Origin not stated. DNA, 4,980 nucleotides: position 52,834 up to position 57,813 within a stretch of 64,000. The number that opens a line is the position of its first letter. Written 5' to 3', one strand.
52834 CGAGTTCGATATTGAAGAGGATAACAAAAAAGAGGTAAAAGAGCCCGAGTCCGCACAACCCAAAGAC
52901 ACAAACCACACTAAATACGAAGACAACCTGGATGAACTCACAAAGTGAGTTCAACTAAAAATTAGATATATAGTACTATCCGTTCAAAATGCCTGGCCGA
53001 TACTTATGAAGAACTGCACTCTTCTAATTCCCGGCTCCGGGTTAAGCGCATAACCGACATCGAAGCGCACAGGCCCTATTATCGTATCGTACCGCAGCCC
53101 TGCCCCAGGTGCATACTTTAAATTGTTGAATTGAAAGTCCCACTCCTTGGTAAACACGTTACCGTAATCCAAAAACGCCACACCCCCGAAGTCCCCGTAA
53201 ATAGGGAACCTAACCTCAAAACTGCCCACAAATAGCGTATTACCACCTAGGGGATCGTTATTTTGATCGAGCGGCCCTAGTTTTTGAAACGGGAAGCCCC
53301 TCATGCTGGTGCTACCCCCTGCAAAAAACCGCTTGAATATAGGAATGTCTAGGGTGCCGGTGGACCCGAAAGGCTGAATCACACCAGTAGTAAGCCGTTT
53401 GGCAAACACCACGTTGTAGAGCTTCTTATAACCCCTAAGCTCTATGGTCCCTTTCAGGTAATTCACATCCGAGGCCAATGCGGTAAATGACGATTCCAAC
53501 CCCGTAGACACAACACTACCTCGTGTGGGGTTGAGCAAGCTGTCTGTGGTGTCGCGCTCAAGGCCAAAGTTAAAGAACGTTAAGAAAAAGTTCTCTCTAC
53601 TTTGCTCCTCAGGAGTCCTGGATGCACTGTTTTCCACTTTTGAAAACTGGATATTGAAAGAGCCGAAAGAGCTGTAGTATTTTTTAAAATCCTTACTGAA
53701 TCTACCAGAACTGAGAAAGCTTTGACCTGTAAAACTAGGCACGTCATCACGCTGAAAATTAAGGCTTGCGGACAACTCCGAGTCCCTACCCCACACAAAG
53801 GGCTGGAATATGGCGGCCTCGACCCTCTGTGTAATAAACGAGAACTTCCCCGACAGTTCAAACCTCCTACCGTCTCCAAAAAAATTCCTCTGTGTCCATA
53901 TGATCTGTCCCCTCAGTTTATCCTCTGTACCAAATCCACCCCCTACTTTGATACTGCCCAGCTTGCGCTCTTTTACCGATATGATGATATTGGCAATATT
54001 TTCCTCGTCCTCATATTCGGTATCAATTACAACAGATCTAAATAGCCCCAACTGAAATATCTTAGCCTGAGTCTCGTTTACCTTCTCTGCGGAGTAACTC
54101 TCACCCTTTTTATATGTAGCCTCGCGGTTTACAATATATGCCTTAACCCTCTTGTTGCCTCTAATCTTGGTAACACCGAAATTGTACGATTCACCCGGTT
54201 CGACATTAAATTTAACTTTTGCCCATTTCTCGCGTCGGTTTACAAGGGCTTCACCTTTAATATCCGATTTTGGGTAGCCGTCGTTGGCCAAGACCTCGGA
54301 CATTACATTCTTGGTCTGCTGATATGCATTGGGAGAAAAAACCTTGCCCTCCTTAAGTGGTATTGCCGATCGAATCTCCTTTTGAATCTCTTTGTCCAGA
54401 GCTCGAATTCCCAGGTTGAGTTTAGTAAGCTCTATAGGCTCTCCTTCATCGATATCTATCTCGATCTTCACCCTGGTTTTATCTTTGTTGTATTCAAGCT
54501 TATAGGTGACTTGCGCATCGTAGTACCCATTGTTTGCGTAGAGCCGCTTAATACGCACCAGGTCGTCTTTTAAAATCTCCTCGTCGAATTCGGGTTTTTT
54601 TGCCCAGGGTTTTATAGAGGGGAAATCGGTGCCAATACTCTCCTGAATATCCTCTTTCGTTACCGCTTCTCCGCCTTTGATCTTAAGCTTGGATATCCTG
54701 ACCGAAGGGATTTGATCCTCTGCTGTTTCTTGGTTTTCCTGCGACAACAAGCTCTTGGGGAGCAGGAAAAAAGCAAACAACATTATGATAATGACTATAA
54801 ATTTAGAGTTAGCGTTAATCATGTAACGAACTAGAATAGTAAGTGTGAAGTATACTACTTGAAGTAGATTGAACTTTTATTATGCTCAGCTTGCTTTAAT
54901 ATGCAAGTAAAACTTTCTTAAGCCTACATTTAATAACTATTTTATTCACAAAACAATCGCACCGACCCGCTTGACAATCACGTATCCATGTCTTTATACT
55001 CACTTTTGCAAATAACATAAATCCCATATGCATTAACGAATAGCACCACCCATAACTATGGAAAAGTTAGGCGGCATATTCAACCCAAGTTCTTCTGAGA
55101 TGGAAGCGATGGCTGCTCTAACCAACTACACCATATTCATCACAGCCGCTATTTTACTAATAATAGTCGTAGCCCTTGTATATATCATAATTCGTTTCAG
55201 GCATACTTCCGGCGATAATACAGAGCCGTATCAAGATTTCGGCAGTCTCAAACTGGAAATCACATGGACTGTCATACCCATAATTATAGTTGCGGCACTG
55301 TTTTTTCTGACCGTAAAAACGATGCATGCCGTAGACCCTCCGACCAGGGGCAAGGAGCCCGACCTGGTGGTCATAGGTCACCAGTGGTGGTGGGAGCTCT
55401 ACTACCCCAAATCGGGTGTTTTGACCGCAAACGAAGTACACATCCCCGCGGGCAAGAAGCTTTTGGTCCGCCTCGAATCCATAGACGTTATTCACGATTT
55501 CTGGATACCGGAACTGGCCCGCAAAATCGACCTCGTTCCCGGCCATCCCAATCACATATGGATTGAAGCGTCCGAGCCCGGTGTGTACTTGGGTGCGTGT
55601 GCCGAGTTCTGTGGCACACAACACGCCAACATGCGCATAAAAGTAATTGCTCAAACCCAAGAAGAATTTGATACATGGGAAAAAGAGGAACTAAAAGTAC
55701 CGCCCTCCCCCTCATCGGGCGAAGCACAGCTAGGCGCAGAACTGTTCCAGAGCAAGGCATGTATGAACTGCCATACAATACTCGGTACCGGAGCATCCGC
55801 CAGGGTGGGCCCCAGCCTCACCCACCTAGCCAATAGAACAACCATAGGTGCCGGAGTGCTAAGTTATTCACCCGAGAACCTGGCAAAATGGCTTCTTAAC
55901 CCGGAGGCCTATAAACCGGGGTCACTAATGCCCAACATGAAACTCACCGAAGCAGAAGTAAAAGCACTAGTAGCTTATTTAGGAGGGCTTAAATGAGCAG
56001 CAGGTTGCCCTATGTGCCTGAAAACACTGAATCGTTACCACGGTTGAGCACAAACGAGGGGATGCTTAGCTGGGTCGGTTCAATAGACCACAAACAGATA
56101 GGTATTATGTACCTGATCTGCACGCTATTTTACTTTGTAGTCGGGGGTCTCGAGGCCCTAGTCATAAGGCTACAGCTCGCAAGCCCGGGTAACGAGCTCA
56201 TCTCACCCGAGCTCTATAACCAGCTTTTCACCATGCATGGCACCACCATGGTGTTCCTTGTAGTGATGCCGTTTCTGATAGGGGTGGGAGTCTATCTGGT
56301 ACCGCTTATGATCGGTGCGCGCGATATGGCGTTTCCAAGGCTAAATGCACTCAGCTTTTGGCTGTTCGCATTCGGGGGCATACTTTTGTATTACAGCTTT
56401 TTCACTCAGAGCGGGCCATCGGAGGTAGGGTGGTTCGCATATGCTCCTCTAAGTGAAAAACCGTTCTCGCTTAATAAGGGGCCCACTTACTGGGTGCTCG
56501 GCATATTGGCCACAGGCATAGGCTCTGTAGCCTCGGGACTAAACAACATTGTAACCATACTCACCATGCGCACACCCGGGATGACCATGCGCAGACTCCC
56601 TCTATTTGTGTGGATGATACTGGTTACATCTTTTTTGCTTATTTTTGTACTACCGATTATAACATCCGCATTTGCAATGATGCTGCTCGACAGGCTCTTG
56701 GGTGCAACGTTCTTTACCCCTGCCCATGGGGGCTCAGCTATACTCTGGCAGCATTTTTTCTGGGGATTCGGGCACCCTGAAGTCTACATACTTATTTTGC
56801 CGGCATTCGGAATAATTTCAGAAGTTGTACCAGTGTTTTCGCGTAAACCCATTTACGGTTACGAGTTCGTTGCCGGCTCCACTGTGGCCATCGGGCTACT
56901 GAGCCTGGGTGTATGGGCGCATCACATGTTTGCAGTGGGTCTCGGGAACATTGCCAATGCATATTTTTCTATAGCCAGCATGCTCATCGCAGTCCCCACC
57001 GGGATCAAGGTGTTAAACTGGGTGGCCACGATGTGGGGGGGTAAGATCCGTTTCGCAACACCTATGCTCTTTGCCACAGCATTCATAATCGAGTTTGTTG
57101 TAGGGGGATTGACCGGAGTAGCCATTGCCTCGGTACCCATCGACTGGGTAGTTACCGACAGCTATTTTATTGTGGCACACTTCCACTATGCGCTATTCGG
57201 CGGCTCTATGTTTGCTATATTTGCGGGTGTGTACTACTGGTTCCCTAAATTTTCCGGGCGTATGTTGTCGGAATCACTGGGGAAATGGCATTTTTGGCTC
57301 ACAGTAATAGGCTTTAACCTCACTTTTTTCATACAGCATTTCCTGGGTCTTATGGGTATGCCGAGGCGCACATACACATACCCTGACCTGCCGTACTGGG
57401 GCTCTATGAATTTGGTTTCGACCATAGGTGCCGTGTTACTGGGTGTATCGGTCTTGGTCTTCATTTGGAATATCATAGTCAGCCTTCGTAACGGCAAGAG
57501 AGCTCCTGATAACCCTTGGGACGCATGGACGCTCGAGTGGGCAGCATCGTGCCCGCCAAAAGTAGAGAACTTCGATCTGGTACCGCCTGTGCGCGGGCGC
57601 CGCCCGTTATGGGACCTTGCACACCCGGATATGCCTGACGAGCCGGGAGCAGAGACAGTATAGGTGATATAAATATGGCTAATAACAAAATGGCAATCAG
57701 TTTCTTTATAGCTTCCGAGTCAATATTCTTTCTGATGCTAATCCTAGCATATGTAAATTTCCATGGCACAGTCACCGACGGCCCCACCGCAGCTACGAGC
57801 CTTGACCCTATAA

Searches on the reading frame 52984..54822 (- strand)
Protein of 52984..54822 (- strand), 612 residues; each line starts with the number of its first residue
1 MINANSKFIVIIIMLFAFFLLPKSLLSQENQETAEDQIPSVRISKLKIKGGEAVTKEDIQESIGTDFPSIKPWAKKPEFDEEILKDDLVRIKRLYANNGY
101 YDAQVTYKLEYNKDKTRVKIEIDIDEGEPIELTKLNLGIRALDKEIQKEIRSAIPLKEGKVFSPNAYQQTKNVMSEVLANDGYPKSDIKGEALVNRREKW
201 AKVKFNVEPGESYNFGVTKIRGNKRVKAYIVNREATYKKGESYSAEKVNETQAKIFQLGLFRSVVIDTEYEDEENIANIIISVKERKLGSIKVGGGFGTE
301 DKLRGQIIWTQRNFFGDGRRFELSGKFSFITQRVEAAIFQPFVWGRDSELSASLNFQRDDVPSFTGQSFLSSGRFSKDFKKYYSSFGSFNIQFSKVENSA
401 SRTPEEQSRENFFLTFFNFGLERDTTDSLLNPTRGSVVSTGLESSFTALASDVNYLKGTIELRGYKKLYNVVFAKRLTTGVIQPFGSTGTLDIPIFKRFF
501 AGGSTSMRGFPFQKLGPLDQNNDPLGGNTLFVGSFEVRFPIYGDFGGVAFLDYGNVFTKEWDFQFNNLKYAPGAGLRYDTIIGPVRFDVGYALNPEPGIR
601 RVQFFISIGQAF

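Call 55: search_protein_families(library=pfam, proteins=[window:52984-54822:-], max_evalue=0.00001)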
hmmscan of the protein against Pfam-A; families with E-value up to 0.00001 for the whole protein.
window:52984-54822:- (612 aa): 2 families
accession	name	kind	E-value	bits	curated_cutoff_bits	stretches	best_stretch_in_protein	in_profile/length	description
PF01103.29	Omp85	-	8.1e-51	173.9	24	1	313-612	1-325/325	Omp85 superfamily domain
PF07244.20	POTRA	-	3.3e-27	95.5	21.3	3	41-127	1-79/79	Surface antigen variable number repeat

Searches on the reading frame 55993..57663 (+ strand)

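Call 55: search_protein_families(library=pfam, proteins=[window:55993-57663:+], max_evalue=0.00001)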
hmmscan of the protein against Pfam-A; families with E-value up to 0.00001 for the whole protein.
window:55993-57663:+ (556 aa): 1 family
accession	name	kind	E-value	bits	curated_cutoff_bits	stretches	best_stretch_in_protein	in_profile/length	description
PF00115.25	COX1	-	6.5e-165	549.6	34.8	1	35-482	1-436/436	Cytochrome C and Quinol oxidase polypeptide I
